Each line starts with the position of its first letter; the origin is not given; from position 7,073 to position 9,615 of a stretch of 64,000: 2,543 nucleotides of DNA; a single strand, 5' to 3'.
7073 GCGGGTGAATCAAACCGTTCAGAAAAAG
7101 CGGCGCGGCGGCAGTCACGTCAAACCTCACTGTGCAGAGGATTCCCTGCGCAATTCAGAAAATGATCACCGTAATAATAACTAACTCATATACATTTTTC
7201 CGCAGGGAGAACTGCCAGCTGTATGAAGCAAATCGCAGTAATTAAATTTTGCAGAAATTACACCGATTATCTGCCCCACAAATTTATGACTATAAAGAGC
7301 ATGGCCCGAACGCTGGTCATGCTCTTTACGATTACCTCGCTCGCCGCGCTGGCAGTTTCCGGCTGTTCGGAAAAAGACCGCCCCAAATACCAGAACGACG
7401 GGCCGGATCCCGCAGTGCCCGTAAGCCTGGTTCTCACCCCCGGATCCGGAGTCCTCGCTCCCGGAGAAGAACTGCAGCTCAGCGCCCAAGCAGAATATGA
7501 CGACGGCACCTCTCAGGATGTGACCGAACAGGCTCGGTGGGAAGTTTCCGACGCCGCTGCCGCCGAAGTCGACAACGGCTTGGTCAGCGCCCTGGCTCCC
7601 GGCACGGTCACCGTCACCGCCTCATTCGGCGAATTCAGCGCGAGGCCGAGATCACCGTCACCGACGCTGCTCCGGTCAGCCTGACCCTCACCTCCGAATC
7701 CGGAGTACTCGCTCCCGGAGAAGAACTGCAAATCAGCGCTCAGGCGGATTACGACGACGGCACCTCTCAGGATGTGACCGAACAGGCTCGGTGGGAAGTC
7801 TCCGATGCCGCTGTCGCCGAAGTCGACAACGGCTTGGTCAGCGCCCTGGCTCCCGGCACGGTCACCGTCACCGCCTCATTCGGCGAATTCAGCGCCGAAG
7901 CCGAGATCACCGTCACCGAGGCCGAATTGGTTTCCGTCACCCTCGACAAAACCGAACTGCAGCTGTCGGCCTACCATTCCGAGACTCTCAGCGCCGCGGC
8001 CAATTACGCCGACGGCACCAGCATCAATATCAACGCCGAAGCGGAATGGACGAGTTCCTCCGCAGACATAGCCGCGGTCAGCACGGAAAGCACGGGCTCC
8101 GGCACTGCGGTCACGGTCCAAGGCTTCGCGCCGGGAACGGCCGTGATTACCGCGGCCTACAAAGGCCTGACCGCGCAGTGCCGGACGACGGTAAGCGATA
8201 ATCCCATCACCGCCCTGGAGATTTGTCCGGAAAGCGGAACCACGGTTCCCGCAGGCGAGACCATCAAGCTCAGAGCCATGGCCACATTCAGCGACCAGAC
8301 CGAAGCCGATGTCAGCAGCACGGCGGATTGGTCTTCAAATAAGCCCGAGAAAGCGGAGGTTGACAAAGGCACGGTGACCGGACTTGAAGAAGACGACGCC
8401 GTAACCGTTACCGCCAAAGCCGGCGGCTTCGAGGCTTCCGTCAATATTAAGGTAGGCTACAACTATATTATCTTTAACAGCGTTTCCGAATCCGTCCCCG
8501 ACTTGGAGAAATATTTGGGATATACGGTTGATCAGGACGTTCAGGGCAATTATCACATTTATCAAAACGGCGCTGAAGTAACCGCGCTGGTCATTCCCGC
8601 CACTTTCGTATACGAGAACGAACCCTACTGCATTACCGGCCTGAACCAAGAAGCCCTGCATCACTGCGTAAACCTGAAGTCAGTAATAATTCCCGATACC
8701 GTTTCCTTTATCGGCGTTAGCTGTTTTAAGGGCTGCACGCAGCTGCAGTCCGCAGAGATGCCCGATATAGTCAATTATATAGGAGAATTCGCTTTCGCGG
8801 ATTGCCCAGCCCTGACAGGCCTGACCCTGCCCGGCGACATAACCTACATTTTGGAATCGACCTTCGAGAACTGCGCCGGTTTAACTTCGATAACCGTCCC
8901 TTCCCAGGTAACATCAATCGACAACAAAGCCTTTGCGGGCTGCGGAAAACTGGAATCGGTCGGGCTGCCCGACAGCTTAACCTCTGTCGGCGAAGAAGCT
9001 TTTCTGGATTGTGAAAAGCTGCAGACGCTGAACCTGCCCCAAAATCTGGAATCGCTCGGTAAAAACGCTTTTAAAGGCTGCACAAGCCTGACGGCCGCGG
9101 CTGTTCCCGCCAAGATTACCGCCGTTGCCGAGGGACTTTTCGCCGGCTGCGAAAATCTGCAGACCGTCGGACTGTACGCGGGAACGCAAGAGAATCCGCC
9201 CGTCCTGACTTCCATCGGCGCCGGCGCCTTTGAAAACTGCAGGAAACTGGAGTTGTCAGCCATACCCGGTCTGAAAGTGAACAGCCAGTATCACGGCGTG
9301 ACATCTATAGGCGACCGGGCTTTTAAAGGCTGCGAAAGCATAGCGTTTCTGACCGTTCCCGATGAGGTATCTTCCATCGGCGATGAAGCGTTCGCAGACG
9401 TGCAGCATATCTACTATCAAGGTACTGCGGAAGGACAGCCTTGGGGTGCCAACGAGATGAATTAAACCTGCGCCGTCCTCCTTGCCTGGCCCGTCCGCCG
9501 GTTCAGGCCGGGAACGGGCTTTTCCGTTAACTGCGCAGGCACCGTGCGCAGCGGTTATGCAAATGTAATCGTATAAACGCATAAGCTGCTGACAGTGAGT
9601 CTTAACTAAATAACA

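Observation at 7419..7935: Frameshift inside a near-perfect 257-nt tandem repeat of the Big_2/LRR lipoprotein gene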

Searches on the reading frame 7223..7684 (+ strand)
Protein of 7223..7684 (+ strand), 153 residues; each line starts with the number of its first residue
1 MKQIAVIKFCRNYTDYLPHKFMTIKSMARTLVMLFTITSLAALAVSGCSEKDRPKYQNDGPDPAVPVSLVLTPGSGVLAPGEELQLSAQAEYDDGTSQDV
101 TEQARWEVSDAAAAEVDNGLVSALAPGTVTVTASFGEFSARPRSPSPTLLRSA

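Call 9: find_encoding_contigs(protein=window:7223-7684:+, flank=5000, max_places=10)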
Protein window:7223-7684:+ (153 aa): no gene with exactly this product is on record in the collection.

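Call 14: list_cluster_members(proteins=[P0001, P0002, P0003, window:7223-7681:+, window:7286-7681:+, window:7301-7681:+])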
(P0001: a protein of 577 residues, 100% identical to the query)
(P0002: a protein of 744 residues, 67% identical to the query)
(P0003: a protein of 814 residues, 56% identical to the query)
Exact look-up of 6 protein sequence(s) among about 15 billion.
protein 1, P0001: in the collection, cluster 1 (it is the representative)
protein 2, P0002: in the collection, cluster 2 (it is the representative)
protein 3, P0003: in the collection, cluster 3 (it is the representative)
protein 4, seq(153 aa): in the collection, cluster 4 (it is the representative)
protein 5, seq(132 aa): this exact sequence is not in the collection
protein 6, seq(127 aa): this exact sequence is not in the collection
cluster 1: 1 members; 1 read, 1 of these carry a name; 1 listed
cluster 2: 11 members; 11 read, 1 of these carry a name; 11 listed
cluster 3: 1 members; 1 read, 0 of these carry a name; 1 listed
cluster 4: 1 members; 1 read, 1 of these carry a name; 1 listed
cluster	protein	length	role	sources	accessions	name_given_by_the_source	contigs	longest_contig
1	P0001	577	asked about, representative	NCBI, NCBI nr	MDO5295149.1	MAG: leucine-rich repeat protein [bacterium] | leucine-rich repeat protein [bacterium]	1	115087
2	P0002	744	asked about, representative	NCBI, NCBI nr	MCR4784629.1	MAG: leucine-rich repeat protein [bacterium] | leucine-rich repeat protein [bacterium]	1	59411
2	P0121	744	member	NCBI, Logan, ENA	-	-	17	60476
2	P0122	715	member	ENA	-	-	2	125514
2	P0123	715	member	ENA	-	-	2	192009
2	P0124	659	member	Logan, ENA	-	-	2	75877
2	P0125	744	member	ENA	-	-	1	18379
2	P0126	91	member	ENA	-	-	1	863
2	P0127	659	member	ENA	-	-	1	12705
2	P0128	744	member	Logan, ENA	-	-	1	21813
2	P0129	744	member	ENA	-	-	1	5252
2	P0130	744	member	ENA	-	-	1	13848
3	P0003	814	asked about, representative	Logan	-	-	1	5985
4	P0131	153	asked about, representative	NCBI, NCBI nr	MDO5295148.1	MAG: Ig-like domain-containing protein [bacterium] | Ig-like domain-containing protein [bacterium]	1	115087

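Call 20: find_encoding_contigs(protein=P0124, flank=3000, max_places=6)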
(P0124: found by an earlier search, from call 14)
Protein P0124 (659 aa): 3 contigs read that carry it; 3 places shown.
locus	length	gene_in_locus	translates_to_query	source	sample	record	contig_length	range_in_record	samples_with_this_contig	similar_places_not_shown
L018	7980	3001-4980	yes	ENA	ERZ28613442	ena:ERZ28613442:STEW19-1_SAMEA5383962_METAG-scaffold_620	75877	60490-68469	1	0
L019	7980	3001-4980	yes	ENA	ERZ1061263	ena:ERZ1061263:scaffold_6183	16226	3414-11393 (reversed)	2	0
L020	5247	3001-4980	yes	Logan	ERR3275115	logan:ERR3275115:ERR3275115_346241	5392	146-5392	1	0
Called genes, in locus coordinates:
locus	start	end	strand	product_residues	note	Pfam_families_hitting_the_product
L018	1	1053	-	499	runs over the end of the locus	PF00294:PfkB, PF01467:CTP_transf_like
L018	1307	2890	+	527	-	-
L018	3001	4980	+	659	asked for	PF02368:Big_2, PF13306:LRR_5, PF13855:LRR_8 (faint), PF13306:LRR_5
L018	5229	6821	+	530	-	-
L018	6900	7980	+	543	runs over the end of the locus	PF02366:PMT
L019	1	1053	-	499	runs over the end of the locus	PF00294:PfkB, PF01467:CTP_transf_like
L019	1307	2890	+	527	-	-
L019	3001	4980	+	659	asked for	PF02368:Big_2, PF13306:LRR_5, PF13855:LRR_8 (faint), PF13306:LRR_5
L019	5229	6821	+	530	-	-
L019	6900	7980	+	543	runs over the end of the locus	PF02366:PMT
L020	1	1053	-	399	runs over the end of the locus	?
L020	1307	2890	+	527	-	-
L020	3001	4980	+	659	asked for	PF02368:Big_2, PF13306:LRR_5, PF13855:LRR_8 (faint), PF13306:LRR_5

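Call 21: find_encoding_contigs(protein=P0125, flank=3000, max_places=6)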
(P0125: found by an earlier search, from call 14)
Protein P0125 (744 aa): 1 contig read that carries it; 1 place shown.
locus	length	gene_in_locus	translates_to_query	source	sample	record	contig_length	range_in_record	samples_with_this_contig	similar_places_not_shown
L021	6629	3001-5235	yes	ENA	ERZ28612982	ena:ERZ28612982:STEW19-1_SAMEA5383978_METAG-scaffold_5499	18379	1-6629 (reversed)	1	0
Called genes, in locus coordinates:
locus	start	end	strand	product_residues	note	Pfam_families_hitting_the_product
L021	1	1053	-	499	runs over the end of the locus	PF00294:PfkB, PF01467:CTP_transf_like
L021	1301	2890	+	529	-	-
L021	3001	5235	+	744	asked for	PF02368:Big_2 (weak), PF21461:HL_N-beta (faint), PF02368:Big_2, PF13306:LRR_5, PF13855:LRR_8 (faint), PF13306:LRR_5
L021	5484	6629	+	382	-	?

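Call 22: find_encoding_contigs(protein=P0121, flank=3000, max_places=10)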
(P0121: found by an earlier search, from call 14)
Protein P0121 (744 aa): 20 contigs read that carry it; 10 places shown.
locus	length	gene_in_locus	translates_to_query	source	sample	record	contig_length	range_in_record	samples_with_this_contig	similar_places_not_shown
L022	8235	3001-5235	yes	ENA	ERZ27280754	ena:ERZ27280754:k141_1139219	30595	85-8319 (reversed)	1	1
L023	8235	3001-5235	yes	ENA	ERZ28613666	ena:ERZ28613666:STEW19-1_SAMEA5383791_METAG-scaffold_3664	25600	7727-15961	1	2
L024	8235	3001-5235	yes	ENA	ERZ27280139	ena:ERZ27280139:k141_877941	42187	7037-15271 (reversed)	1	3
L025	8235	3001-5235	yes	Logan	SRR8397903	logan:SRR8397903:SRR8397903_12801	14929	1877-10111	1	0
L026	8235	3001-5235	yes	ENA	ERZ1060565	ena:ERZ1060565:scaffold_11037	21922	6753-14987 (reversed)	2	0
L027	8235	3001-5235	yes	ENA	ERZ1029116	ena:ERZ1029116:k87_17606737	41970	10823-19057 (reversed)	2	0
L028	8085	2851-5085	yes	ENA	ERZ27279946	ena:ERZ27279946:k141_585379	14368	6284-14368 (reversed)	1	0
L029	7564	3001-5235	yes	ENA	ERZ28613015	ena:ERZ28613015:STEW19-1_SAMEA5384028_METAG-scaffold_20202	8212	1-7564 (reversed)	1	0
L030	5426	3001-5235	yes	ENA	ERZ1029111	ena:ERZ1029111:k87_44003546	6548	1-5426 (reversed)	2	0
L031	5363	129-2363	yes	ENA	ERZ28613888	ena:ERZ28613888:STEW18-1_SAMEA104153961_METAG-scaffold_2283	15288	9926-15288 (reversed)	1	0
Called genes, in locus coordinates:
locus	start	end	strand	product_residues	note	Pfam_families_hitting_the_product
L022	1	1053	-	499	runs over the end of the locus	PF00294:PfkB, PF01467:CTP_transf_like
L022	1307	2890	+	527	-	-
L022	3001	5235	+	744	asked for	PF02368:Big_2 (weak), PF21461:HL_N-beta (faint), PF02368:Big_2, PF13306:LRR_5, PF13855:LRR_8 (faint), PF13306:LRR_5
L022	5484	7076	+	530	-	-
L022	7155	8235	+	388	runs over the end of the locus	?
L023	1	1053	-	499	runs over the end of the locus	PF00294:PfkB, PF01467:CTP_transf_like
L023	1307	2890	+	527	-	-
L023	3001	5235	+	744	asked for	PF02368:Big_2 (weak), PF21461:HL_N-beta (faint), PF02368:Big_2, PF13306:LRR_5, PF13855:LRR_8 (faint), PF13306:LRR_5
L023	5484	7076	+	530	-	-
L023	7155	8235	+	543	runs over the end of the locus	PF02366:PMT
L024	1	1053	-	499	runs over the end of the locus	PF00294:PfkB, PF01467:CTP_transf_like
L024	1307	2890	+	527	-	-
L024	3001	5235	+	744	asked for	PF02368:Big_2 (weak), PF21461:HL_N-beta (faint), PF02368:Big_2, PF13306:LRR_5, PF13855:LRR_8 (faint), PF13306:LRR_5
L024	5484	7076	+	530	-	-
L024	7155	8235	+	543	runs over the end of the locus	PF02366:PMT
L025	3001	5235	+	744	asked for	PF02368:Big_2 (weak), PF21461:HL_N-beta (faint), PF02368:Big_2, PF13306:LRR_5, PF13855:LRR_8 (faint), PF13306:LRR_5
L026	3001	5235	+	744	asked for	PF02368:Big_2 (weak), PF21461:HL_N-beta (faint), PF02368:Big_2, PF13306:LRR_5, PF13855:LRR_8 (faint), PF13306:LRR_5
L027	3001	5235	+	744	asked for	PF02368:Big_2 (weak), PF21461:HL_N-beta (faint), PF02368:Big_2, PF13306:LRR_5, PF13855:LRR_8 (faint), PF13306:LRR_5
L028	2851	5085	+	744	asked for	PF02368:Big_2 (weak), PF21461:HL_N-beta (faint), PF02368:Big_2, PF13306:LRR_5, PF13855:LRR_8 (faint), PF13306:LRR_5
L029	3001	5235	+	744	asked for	PF02368:Big_2 (weak), PF21461:HL_N-beta (faint), PF02368:Big_2, PF13306:LRR_5, PF13855:LRR_8 (faint), PF13306:LRR_5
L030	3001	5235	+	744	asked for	PF02368:Big_2 (weak), PF21461:HL_N-beta (faint), PF02368:Big_2, PF13306:LRR_5, PF13855:LRR_8 (faint), PF13306:LRR_5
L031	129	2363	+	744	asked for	PF02368:Big_2 (weak), PF21461:HL_N-beta (faint), PF02368:Big_2, PF13306:LRR_5, PF13855:LRR_8 (faint), PF13306:LRR_5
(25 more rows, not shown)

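Call 50: search_protein_families(library=pfam, proteins=[window:7223-7684:+], max_evalue=0.001)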
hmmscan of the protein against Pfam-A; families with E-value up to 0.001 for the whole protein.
window:7223-7684:+ (153 aa): 1 family
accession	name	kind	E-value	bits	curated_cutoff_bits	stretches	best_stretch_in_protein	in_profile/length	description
PF02368.24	Big_2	-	5.8e-09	36.2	22.8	1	71-134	7-67/79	Bacterial Ig-like domain (group 2)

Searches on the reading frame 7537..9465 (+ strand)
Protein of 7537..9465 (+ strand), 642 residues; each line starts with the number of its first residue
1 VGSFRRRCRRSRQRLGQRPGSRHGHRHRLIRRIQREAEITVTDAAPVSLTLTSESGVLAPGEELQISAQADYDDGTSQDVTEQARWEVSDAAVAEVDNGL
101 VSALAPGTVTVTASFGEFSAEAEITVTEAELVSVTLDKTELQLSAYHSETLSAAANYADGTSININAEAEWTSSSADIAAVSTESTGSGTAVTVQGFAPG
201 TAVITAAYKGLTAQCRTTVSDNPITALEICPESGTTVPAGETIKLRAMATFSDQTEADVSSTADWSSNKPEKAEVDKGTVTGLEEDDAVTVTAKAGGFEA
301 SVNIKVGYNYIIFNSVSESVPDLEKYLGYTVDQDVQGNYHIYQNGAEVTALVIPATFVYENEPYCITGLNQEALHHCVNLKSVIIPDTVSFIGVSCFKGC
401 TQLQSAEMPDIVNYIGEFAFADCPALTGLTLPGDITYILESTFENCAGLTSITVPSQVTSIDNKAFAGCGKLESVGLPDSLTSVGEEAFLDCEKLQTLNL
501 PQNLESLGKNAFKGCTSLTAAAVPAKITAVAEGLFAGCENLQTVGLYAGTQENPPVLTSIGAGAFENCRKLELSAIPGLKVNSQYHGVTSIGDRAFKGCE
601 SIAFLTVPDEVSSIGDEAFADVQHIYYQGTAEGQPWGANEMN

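Call 8: find_encoding_contigs(protein=window:7537-9465:+, flank=5000, max_places=10)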
Protein window:7537-9465:+ (642 aa): no gene with exactly this product is on record in the collection.

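Call 40: list_cluster_members(proteins=[window:7612-7782:+, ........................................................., window:7867-9462:+, window:7223-7528:+, window:10233-11528:+, window:10257-11528:+, window:5131-6771:+, window:5110-6771:+, window:9713-10012:+, window:3635-5131:+])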
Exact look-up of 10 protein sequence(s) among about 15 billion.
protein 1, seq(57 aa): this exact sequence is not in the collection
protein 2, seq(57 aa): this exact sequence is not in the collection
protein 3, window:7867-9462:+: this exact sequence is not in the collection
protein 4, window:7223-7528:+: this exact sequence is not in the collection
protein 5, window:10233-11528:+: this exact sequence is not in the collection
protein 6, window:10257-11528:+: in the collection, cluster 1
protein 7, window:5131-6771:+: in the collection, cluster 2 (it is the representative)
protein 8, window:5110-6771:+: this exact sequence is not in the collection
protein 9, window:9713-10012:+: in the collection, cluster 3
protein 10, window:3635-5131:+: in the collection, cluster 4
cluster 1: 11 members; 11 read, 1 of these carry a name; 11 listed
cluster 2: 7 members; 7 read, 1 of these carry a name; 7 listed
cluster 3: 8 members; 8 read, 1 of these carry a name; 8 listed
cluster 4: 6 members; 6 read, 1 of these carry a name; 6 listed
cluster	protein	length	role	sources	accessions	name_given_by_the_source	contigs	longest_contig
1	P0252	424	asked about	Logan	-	-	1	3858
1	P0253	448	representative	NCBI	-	-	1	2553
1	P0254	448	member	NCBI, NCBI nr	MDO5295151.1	MAG: type I glutamate--ammonia ligase [bacterium] | type I glutamate--ammonia ligase [bacterium]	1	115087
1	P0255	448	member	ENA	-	-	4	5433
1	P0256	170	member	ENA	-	-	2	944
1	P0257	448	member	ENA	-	-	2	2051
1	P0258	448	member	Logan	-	-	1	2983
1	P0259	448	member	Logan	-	-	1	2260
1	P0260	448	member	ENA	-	-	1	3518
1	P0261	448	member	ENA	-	-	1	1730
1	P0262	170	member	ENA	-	-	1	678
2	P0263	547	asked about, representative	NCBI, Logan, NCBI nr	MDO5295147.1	MAG: NAD(P)-binding protein [bacterium] | NAD(P)-binding protein [bacterium]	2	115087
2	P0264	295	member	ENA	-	-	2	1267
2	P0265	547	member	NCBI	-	-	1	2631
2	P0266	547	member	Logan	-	-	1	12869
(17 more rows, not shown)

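Call 50: search_protein_families(library=pfam, proteins=[window:7537-9465:+], max_evalue=0.001)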
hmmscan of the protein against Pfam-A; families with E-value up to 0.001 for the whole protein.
window:7537-9465:+ (642 aa): 3 families
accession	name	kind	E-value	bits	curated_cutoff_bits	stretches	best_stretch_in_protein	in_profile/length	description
PF13306.12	LRR_5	-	8.5e-62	207.1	27.7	3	369-475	3-106/127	BspA type Leucine rich repeat region (6 copies)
PF02368.24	Big_2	-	2.5e-19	69.4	22.8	2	49-123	5-76/79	Bacterial Ig-like domain (group 2)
PF13855.12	LRR_8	-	1.1e-11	44.7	27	1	480-519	12-52/61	Leucine rich repeat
